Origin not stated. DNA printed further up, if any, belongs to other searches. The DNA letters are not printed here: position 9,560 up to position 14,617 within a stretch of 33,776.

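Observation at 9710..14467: Sigma-54 activator with seven tandem GAF sensor domains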

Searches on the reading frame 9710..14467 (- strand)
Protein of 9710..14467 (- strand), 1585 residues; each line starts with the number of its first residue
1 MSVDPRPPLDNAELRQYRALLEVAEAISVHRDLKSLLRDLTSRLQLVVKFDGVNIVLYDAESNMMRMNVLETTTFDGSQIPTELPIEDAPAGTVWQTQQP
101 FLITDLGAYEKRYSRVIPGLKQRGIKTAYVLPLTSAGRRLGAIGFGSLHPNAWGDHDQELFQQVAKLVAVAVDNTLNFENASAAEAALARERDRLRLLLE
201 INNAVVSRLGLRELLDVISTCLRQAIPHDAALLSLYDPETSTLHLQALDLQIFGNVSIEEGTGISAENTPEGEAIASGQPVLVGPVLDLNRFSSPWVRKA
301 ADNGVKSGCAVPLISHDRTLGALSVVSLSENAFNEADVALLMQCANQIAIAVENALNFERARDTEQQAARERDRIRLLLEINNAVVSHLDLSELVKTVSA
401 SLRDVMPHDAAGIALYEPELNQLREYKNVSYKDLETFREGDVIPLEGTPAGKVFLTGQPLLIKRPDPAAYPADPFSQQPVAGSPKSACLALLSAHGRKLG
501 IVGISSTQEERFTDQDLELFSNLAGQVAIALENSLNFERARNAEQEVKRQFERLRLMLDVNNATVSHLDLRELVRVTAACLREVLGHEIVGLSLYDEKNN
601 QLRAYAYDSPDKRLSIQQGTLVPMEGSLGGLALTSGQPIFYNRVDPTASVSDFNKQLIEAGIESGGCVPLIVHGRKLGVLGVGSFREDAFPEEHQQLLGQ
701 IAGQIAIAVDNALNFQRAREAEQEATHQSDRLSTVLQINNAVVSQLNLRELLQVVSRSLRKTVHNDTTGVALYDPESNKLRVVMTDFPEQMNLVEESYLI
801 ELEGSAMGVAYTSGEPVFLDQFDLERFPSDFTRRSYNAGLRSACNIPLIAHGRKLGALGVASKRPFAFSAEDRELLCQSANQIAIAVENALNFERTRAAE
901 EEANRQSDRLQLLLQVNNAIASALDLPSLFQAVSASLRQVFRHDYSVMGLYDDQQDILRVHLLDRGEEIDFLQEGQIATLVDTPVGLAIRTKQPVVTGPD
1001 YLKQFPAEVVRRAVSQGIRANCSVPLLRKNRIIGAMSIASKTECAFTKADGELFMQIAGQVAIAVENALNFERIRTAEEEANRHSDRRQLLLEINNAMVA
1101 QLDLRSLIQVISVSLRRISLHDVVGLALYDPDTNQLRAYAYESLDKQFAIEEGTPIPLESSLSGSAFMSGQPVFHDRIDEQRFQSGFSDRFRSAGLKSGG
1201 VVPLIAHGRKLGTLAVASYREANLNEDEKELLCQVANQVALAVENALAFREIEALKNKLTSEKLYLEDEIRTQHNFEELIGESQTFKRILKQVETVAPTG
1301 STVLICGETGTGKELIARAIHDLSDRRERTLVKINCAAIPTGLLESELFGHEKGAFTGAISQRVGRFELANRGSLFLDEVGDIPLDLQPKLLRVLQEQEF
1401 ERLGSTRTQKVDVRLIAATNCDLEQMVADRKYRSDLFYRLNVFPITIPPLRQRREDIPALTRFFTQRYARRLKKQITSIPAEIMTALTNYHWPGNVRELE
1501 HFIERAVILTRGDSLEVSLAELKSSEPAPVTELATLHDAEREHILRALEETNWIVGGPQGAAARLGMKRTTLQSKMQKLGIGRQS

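Call 4: search_protein_families(library=pfam, proteins=[window:9710-14467:-], max_evalue=0.01)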
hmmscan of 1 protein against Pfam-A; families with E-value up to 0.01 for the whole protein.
window:9710-14467:- (1585 aa): 11 families
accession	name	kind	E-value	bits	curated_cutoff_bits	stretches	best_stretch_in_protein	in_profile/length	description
PF13185.12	GAF_2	-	5.9e-119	392.9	28.6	7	568-710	2-136/136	GAF domain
PF01590.32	GAF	-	1.3e-100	333.6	22.4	7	747-887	1-133/133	GAF domain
PF00158.32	Sigma54_activat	-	5.9e-71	238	20.2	1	1279-1445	1-167/168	Sigma-54 interaction domain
PF13492.12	GAF_3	-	6.7e-64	214.5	27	7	749-889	3-129/129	GAF domain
PF25601.1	AAA_lid_14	-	1.1e-23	83.3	27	1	1451-1518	1-68/87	AAA+ ATPase lid domain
PF14532.12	Sigma54_activ_2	-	3.5e-17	63.4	25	1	1280-1450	1-138/138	Sigma-54 interaction domain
PF03472.21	Autoind_bind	-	2.4e-16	60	23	0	297-348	91-144/149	Autoinducer binding domain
PF02954.25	HTH_8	-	3.7e-07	30.2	22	1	1536-1579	2-42/42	Bacterial regulatory protein, Fis family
PF07728.20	AAA_5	-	1.7e-05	25.3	22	1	1303-1420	2-122/139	AAA domain (dynein-related subfamily)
PF01078.27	Mg_chelatase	-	0.00083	19.3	20.3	0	1293-1420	15-157/207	Magnesium chelatase, subunit ChlI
PF07724.20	AAA_2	-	0.0078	16.7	27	0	1302-1428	5-132/166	AAA domain (Cdc48 subfamily)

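Call 5: search_protein_families(library=ncbifam, proteins=[window:9710-14467:-], max_evalue=0.01)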
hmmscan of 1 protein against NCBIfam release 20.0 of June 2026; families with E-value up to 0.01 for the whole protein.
window:9710-14467:- (1585 aa): 32 families (the best 25 are shown)
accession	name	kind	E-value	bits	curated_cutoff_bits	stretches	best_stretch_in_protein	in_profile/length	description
NF011958.0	PRK15429.1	equivalog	2.1e-252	839.7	830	6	1083-1584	182-689/692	formate hydrogenlyase transcriptional activator FlhA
TIGR01817.1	nifA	equivalog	1.1e-138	463.4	528.85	2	1091-1518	7-436/534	nif-specific transcriptional activator NifA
NF003451.0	PRK05022.1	equivalog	3e-125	418.8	476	1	1202-1520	118-432/512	nitric oxide reductase transcriptional regulator NorR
NF041552.1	TF_PrdR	equivalog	1.1e-99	334.3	795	1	1247-1578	232-575/577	sigma-54 dependent transcriptional regulator PrdR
TIGR02915.1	PEP_resp_reg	equivalog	7.5e-99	331.6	502.6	1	1239-1581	109-444/445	PEP-CTERM-box response regulator transcription factor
NF008469.0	PRK11361.1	equivalog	3.9e-94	315.9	714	1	1259-1581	125-456/461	acetoacetate metabolism transcriptional regulator AtoC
NF038308.1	RNA_repair_RtcR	equivalog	6.6e-93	312.3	650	1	1250-1527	153-439/530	RNA repair transcriptional activator RtcR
TIGR01818.1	ntrC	equivalog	5.9e-92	308.9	558.6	1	1270-1522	127-381/463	nitrogen regulation protein NR(I)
NF007689.0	PRK10365.1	equivalog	8.9e-90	301.6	760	1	1274-1577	137-440/441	sigma-54-dependent response regulator transcription factor ZraR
NF041906.1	V4R_TF_MobR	exception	5.3e-85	285.9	999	1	1251-1522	206-476/544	phenol degradation transcriptional regulator MobR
TIGR02329.1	propionate_PrpR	equivalog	1.7e-84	284.4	499.2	1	1231-1577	167-525/526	propionate catabolism operon regulatory protein PrpR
NF050807.1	TransRegFlbDCaul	equivalog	1.9e-84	284.1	750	1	1277-1532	118-373/454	sigma-54-dependent transcriptional regulator FlbD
TIGR02974.1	phageshock_pspF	equivalog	2.2e-84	283.5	443.55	1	1279-1516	1-239/336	phage shock protein operon transcriptional activator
NF011953.0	PRK15424.1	equivalog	6.7e-83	279.1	703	1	1167-1578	122-533/538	propionate catabolism operon regulatory protein PrpR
NF049963.1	RespRegFlgRCampy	domain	2.2e-78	264.1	750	1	1248-1578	108-426/429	fla regulon two-component system response regulator FlgR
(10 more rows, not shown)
